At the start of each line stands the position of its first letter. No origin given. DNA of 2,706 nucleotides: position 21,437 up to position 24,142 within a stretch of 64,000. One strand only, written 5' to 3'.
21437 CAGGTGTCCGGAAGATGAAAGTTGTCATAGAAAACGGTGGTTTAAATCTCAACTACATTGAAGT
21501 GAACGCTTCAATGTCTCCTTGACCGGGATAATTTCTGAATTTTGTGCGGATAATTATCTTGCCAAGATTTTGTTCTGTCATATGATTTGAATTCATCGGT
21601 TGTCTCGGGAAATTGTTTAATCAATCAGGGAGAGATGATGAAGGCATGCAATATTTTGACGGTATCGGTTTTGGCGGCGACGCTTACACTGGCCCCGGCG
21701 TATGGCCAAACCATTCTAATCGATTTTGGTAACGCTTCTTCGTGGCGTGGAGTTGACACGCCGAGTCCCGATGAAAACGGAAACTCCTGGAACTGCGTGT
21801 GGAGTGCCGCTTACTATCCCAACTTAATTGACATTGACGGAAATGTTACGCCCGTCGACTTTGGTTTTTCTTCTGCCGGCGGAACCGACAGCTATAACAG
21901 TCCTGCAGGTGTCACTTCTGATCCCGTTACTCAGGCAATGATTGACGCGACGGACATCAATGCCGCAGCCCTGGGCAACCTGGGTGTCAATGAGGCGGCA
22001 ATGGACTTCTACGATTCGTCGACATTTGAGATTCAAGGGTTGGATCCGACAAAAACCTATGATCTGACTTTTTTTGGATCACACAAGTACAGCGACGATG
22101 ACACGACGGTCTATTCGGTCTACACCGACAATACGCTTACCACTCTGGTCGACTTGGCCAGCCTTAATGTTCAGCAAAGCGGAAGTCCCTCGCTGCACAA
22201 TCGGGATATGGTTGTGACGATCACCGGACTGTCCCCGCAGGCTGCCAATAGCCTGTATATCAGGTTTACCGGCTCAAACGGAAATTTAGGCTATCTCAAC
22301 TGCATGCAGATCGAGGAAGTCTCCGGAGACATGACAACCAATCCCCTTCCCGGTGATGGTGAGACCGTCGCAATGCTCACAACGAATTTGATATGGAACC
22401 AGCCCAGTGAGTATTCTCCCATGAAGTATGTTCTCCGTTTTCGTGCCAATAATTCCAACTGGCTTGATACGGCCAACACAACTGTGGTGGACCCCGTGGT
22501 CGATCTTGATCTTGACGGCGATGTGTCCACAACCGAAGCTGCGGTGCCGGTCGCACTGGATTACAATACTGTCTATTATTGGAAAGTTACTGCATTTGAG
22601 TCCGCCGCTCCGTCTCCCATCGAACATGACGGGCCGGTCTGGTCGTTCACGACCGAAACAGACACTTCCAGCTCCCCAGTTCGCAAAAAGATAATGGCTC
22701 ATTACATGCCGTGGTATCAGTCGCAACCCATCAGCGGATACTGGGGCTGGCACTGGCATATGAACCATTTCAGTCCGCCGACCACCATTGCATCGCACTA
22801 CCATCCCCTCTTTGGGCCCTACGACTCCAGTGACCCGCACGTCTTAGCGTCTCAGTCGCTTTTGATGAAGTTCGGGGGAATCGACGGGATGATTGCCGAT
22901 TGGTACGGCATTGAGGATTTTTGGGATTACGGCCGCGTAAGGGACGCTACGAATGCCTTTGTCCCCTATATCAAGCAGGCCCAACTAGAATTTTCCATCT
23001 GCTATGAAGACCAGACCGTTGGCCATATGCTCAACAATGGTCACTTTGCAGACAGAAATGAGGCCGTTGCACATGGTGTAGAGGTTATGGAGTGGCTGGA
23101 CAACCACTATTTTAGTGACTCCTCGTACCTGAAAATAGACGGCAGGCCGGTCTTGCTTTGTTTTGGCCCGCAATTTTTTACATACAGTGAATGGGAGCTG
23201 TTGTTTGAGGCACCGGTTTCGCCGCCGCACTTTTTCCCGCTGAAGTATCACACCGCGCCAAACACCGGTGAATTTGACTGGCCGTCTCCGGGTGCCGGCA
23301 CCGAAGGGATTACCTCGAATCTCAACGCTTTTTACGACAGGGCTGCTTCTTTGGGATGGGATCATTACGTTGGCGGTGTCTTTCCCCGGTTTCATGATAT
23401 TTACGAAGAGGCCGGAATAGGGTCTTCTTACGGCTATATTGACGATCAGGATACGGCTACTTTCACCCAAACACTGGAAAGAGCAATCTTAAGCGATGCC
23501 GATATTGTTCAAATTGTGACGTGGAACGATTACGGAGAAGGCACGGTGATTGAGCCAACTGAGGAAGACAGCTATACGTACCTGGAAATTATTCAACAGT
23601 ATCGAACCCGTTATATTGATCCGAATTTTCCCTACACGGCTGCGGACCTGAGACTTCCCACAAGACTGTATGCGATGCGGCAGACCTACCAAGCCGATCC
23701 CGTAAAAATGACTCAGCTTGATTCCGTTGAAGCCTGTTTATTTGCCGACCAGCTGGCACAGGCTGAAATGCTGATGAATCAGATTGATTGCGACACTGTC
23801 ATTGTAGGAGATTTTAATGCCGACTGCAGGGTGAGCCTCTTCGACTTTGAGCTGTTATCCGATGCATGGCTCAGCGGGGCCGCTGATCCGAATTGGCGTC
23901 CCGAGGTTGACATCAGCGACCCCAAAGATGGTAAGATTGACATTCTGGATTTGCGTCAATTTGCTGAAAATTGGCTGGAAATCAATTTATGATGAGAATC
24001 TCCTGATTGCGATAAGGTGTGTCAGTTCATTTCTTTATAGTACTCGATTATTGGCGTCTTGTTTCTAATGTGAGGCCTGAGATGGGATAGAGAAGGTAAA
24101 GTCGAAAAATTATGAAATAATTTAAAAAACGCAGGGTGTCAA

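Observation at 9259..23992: Beta-1,3/1,6-glucan plus alpha-mannan type degradative cluster (fungal-wall/laminarin-like), including an unusual GH55-like::SGL-propeller fusion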

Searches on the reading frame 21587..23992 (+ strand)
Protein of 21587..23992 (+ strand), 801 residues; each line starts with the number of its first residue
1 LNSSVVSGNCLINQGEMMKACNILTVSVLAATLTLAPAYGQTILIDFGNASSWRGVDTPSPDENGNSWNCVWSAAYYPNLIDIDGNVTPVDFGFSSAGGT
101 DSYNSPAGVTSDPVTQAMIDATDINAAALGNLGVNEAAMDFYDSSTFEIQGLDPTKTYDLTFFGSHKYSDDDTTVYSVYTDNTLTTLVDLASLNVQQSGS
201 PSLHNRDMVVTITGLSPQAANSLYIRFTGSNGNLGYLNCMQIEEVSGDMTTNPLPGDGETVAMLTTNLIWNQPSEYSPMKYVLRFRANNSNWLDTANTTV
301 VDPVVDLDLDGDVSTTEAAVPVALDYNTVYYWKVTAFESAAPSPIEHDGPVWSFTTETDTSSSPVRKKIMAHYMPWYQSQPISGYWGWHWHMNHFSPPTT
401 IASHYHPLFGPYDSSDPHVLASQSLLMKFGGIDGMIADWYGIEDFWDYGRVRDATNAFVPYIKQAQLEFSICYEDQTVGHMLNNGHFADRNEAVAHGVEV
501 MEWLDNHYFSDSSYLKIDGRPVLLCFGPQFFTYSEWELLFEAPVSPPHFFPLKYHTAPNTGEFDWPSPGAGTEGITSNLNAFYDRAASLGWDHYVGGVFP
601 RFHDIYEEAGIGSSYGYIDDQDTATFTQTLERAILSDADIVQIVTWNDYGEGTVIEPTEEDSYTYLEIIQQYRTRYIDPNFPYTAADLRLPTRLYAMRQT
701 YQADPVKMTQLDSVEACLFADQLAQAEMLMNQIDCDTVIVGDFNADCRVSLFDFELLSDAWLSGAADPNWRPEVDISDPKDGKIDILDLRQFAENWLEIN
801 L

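Call 4: search_protein_families(library=pfam, proteins=[window:21587-23992:+], max_evalue=0.01)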
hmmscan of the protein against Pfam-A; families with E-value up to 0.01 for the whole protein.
window:21587-23992:+ (801 aa): 3 families
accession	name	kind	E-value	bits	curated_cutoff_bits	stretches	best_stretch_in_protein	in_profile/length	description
PF14307.12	Glyco_tran_WbsX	-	1.7e-08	34.8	25.1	1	631-669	306-350/350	Glycosyltransferase WbsX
PF03659.20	Glyco_hydro_71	-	6.9e-08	32.1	34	1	502-662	80-245/375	Glycosyl hydrolase family 71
PF16317.11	Glyco_hydro_99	-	1.1e-05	25.2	33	0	394-445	47-98/341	Glycosyl hydrolase family 99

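Call 29: search_solved_structures(query=window:21587-23992:+, max_evalue=1, show_alignments=2)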
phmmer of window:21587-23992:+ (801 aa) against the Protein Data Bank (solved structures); distinct sequences matched with E-value up to 1: 9.
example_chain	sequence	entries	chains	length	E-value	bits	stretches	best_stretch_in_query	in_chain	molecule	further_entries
4acz_B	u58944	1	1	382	0.071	14.3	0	400-447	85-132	ENDO-ALPHA-MANNOSIDASE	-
4acy_A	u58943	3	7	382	0.073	14.3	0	400-447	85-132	ENDO-ALPHA-MANNOSIDASE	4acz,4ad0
6zfn_AAA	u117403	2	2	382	0.084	14.1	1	380-444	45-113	Glycoprotein endo-alpha-1,2-mannosidase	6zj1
6zdc_A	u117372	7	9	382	0.09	14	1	380-444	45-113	Glycoprotein endo-alpha-1,2-mannosidase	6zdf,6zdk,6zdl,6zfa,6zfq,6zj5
4ad1_A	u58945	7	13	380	0.34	12.1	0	399-456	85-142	GLYCOSYL HYDROLASE FAMILY 71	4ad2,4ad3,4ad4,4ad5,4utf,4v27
5lyr_A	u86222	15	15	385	0.41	11.8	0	399-456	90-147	Glycosyl hydrolase family 71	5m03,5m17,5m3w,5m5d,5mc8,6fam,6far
4v28_A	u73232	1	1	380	0.55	11.4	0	399-456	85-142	GLYCOSYL HYDROLASE FAMILY 71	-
5mel_A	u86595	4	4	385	0.65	11.1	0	399-456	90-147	Glycosyl hydrolase family 71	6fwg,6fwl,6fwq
6fwo_A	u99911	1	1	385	0.96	10.6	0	399-456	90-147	Glycosyl hydrolase family 71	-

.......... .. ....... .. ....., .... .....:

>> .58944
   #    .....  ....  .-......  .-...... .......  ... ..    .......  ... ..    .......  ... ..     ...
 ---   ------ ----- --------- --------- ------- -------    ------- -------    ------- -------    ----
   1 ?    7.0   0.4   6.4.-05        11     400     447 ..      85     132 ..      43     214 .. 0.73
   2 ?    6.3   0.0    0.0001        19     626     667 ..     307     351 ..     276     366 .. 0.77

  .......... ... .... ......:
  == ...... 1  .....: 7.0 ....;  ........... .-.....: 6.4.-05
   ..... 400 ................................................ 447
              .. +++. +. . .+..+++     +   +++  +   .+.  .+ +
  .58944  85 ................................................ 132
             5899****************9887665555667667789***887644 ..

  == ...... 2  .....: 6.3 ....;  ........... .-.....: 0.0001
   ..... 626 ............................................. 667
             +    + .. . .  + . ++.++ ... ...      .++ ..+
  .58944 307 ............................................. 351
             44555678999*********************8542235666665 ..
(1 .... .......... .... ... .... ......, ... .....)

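Call 40: search_protein_families(library=ncbifam, proteins=[window:21587-23992:+], max_evalue=0.001)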
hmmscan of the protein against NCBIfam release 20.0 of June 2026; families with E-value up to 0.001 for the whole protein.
window:21587-23992:+ (801 aa): 0 families

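Call 53: find_homologous_proteins(query=window:21635-23989:+, max_evalue=0.00001)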
Query window:21635-23989:+ (785 aa): 240 proteins with E <= 0.00001 among 8000 candidates; the best 120 are listed.
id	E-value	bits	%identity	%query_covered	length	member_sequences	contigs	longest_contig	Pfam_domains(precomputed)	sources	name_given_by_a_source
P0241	0.0e+0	1847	100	100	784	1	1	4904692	PF03659.21,PF14307.13,PF16317.12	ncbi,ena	-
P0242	0.0e+0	1528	83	99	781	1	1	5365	PF03659.21,PF14307.13,PF16317.12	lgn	-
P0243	0.0e+0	1367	75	99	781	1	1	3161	PF03659.21,PF14307.13,PF16317.12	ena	-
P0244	0.0e+0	1316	71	100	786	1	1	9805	PF14307.13,PF16317.12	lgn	-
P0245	0.0e+0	1285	71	99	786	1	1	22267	PF14307.13,PF16317.12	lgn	-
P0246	0.0e+0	1185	67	100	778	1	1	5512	PF14307.13,PF16317.12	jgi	jgi:hypothetical protein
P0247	0.0e+0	1011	56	99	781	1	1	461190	PF03659.21,PF14307.13,PF16317.12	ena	-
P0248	1.4e-224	766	73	55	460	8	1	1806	PF03659.21,PF14307.13,PF16317.12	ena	-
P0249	2.3e-217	742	70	55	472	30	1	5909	PF03659.21,PF14307.13,PF16317.12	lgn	-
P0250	3.7e-214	731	67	56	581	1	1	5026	PF14307.13,PF16317.12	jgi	-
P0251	1.6e-208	713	67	55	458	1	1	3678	PF03659.21,PF14307.13,PF16317.12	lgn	-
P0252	1.2e-207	710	68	55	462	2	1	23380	PF03659.21,PF14307.13,PF16317.12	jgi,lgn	-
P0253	1.0e-206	707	66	55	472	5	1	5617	PF03659.21,PF14307.13,PF16317.12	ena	-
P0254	1.3e-203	697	67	55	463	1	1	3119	PF03659.21,PF14307.13,PF16317.12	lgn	-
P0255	4.5e-203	695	65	55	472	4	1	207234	PF03659.21,PF14307.13,PF16317.12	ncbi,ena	-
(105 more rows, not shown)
